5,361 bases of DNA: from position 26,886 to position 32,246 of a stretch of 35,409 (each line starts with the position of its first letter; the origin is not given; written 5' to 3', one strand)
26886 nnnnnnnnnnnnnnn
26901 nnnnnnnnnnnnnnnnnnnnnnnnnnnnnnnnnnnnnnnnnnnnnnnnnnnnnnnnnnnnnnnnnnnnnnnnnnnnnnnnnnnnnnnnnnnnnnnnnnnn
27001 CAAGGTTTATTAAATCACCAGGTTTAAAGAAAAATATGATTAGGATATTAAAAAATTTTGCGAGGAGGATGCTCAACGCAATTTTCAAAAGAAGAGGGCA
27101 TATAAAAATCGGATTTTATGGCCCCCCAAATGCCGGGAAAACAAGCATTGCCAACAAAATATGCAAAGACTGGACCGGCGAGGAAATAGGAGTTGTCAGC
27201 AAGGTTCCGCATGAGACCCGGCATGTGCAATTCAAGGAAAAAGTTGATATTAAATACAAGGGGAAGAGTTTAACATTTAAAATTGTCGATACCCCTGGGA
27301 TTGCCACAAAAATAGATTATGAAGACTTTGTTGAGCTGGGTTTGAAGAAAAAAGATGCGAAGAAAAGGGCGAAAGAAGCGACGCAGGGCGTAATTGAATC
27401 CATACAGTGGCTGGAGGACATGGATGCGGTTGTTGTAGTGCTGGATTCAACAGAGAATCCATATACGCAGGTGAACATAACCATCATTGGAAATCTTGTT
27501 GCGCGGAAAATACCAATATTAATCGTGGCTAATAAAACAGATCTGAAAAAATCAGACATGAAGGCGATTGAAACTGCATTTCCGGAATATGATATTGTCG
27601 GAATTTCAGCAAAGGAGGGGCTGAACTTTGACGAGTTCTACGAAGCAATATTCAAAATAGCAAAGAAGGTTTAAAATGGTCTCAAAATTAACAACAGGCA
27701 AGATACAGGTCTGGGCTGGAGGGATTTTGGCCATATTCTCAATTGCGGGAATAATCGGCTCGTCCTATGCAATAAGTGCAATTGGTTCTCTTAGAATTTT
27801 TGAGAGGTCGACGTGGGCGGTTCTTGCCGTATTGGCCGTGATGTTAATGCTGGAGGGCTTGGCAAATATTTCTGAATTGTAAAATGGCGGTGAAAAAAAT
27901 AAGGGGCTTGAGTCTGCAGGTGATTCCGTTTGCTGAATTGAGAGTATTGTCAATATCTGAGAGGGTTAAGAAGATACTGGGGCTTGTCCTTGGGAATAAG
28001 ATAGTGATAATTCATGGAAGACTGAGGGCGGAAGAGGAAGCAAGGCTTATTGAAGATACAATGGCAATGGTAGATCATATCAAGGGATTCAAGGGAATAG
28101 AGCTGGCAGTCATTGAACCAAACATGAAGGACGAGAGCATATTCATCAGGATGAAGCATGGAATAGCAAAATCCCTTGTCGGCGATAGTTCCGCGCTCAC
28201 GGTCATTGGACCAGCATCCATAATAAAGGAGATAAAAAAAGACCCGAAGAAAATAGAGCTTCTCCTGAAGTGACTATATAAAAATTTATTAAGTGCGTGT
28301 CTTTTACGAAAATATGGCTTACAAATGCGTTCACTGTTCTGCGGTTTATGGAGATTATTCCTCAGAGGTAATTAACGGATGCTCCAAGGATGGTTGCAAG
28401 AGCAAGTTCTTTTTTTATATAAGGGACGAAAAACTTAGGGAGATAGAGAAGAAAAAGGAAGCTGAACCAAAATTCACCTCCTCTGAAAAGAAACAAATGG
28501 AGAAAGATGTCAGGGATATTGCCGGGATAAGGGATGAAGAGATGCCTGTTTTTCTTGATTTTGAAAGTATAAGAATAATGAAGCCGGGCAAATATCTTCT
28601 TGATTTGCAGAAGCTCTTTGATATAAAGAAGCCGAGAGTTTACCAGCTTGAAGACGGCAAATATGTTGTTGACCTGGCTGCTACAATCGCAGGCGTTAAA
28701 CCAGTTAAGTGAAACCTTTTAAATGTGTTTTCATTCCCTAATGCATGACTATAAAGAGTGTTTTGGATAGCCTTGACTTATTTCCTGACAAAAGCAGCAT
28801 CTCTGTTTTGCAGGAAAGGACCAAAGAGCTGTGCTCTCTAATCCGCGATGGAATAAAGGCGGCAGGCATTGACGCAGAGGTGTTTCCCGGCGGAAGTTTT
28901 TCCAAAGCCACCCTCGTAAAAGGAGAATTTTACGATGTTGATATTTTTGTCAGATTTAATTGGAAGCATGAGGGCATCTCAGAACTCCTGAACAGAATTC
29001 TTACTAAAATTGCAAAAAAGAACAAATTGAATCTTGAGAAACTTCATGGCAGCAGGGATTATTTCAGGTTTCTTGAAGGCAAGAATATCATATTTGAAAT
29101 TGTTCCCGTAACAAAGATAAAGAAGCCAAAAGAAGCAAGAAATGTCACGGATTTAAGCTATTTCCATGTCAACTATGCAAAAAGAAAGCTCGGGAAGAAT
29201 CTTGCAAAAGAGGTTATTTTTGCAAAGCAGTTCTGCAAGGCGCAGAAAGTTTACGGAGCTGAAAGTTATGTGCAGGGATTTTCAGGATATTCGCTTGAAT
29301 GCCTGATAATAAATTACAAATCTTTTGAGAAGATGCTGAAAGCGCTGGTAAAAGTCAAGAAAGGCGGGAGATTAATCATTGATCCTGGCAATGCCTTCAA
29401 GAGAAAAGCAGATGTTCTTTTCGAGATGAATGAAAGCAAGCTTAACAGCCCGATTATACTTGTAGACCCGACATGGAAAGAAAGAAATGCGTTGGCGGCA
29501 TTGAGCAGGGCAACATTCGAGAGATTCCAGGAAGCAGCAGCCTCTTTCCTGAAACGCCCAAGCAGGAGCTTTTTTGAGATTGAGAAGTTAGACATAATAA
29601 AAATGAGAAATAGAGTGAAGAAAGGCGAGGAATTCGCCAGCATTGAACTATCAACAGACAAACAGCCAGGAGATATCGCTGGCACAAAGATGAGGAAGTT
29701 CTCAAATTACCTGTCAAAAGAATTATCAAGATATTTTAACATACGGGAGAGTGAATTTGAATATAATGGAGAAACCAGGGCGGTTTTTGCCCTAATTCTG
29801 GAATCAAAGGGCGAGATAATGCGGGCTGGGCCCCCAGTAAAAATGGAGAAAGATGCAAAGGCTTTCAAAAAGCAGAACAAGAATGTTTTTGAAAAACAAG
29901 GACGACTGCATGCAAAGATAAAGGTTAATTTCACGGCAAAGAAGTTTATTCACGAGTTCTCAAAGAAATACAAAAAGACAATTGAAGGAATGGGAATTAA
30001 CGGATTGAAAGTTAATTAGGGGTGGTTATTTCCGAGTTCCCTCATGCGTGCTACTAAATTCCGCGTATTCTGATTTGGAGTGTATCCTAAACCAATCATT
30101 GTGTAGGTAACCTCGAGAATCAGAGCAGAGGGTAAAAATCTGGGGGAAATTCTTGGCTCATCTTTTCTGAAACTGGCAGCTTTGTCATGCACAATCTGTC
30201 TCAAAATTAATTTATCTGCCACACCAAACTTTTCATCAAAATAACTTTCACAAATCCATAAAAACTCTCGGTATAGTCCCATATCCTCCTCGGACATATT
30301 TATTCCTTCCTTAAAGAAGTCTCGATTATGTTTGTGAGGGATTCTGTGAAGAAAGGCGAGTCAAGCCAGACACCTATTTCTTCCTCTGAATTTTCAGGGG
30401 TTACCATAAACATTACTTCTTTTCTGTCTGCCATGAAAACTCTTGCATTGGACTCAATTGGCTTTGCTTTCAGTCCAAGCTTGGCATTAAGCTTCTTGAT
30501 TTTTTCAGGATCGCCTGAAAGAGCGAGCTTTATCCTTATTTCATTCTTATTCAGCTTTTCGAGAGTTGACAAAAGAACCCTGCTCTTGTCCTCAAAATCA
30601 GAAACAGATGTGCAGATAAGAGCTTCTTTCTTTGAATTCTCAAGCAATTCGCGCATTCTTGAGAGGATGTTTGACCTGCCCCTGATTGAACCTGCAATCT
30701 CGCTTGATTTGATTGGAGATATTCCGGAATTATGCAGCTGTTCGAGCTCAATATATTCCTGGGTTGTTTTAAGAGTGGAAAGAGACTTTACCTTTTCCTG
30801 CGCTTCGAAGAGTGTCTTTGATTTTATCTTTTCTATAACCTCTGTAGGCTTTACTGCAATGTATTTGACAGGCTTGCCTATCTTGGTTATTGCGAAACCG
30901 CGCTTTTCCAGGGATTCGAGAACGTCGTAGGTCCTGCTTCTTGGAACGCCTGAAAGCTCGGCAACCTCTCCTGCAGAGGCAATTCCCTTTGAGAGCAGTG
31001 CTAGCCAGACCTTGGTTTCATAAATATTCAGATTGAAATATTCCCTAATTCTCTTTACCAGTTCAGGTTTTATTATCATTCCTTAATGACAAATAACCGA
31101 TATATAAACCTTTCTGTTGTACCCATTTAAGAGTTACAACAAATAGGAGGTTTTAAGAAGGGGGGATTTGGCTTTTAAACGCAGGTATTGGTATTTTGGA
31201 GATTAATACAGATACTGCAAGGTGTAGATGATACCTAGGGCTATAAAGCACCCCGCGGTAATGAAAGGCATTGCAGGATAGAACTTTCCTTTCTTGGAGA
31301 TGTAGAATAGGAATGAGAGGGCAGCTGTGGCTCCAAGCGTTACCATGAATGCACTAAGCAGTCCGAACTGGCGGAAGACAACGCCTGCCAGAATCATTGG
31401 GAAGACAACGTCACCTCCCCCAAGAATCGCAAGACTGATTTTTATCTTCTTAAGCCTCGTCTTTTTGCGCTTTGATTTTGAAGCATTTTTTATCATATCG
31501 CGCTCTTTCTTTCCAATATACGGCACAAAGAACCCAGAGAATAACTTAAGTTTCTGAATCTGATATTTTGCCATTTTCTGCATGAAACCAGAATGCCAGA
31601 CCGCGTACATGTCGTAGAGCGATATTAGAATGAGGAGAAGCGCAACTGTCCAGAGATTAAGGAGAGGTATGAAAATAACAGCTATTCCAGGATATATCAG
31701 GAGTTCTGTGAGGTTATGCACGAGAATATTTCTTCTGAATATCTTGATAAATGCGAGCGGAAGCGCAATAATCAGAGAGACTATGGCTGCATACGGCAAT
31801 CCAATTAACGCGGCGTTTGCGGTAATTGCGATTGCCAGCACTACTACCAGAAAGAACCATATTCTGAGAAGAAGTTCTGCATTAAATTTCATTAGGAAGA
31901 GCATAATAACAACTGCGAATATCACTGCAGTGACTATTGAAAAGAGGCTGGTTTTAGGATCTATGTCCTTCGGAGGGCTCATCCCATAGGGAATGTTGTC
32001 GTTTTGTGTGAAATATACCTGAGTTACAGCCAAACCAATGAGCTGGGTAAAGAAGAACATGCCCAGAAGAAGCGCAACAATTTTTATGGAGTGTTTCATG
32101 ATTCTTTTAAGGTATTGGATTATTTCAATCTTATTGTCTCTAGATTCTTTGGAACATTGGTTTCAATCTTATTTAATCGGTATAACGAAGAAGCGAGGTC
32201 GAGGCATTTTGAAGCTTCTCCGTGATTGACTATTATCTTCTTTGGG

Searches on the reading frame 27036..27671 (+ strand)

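Call 48: search_protein_families(library=pfam, proteins=[window:27036-27671:+], max_evalue=0.001)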
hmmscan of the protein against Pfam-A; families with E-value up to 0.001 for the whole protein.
window:27036-27671:+ (212 aa): 11 families
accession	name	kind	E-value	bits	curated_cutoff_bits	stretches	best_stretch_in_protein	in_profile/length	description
PF01926.29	MMR_HSR1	-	3e-16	60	21.9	1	24-167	1-113/113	50S ribosome-binding GTPase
PF00009.33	GTP_EFTU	-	1.1e-10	41.8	26.5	1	121-209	85-186/188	Elongation factor Tu GTP binding domain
PF02421.24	FeoB_N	-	8.5e-07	29.1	27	1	24-203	2-154/156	Ferrous iron transport protein B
PF16897.10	MMR_HSR1_Xtn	-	7e-06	26.4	35.2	1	159-207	56-102/106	C-terminal region of MMR_HSR1 domain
PF03193.22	RsgA_GTPase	-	1.8e-05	25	30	0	129-202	23-101/174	RsgA GTPase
PF08477.19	Roc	-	3.1e-05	24.6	27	0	24-88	1-65/119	Ras of Complex, Roc, domain of DAPkinase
PF00025.27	Arf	-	0.0001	22.2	22.3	0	125-173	78-130/174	ADP-ribosylation factor family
PF09439.16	SRPRB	-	0.00023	21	25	0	27-96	8-62/178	Signal recognition particle receptor beta subunit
PF00071.28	Ras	-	0.00053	20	21.6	0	131-207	74-158/162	Ras family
PF00004.35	AAA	-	0.00074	20.4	21.2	0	27-136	3-73/131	ATPase family associated with various cellular activities (AAA)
PF00735.24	Septin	-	0.00098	18.9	26.2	0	29-97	11-80/280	Septin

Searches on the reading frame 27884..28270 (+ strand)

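Call 48: search_protein_families(library=pfam, proteins=[window:27884-28270:+], max_evalue=0.001)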
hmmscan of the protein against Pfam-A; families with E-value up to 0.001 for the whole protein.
window:27884-28270:+ (129 aa): 1 family
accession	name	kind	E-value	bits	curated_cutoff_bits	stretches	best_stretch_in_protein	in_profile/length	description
PF09846.14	OapB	-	3.8e-16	59.4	27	1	22-126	4-101/104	Origin-associated protein OapB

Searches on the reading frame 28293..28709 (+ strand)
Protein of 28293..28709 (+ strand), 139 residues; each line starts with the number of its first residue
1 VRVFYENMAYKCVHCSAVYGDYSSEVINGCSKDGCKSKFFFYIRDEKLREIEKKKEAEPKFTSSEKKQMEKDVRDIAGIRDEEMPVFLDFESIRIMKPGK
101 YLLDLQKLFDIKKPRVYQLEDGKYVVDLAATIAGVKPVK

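Call 48: search_protein_families(library=pfam, proteins=[window:28293-28709:+], max_evalue=0.001)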
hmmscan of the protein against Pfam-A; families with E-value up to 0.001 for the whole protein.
window:28293-28709:+ (139 aa): 1 family
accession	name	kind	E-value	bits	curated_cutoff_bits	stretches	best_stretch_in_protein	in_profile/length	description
PF09845.14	OapC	-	1.8e-17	64.3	23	1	10-131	2-130/133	Origin-associated protein OapC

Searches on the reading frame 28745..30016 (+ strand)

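Call 48: search_protein_families(library=pfam, proteins=[window:28745-30016:+], max_evalue=0.001)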
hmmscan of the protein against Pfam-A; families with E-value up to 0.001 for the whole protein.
window:28745-30016:+ (424 aa): 2 families
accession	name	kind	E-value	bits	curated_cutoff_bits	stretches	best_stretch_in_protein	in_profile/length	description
PF09249.16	tRNA_NucTransf2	-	1.5e-28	99.7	27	1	156-278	2-113/113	tRNA nucleotidyltransferase, second domain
PF01909.29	NTP_transf_2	-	0.00074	20.3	21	0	33-103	4-67/93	Nucleotidyltransferase domain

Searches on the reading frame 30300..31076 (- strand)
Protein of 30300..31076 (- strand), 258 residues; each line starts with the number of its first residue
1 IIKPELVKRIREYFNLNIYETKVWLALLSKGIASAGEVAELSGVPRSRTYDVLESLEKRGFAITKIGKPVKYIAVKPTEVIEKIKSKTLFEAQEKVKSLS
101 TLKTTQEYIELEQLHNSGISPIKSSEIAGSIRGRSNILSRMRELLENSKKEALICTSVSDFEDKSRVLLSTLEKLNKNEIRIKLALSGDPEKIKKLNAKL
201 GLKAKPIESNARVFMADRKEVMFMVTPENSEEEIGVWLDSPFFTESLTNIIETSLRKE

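Call 48: search_protein_families(library=pfam, proteins=[window:30300-31076:-], max_evalue=0.001)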
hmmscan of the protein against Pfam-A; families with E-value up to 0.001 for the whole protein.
window:30300-31076:- (258 aa): 3 families
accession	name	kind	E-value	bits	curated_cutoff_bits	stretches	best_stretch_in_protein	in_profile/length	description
PF01978.25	TrmB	-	4.8e-18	65.2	25.6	1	14-77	4-67/68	Sugar-specific transcriptional regulator TrmB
PF11495.14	Regulator_TrmB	-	1.6e-08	34.5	22.2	1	131-243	5-116/233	Archaeal transcriptional regulator TrmB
PF09339.16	HTH_IclR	-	0.00026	21.2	22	1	34-61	20-47/52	IclR helix-turn-helix domain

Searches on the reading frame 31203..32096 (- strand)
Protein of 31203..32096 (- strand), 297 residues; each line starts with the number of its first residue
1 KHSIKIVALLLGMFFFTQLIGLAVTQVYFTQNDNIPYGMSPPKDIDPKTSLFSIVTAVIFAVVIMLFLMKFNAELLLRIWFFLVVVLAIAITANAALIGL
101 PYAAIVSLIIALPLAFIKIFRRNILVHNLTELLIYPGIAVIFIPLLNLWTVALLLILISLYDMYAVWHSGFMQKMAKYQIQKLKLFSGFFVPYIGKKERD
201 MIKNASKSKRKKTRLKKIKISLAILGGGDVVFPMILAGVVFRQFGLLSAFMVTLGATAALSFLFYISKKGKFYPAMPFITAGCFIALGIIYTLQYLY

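Call 48: search_protein_families(library=pfam, proteins=[window:31203-32096:-], max_evalue=0.001)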
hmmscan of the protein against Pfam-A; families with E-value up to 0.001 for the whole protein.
window:31203-32096:- (297 aa): 1 family
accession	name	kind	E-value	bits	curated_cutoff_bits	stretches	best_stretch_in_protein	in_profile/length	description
PF06550.16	SPP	-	2.8e-11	43.9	23.9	1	14-286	4-273/283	Signal-peptide peptidase, presenilin aspartyl protease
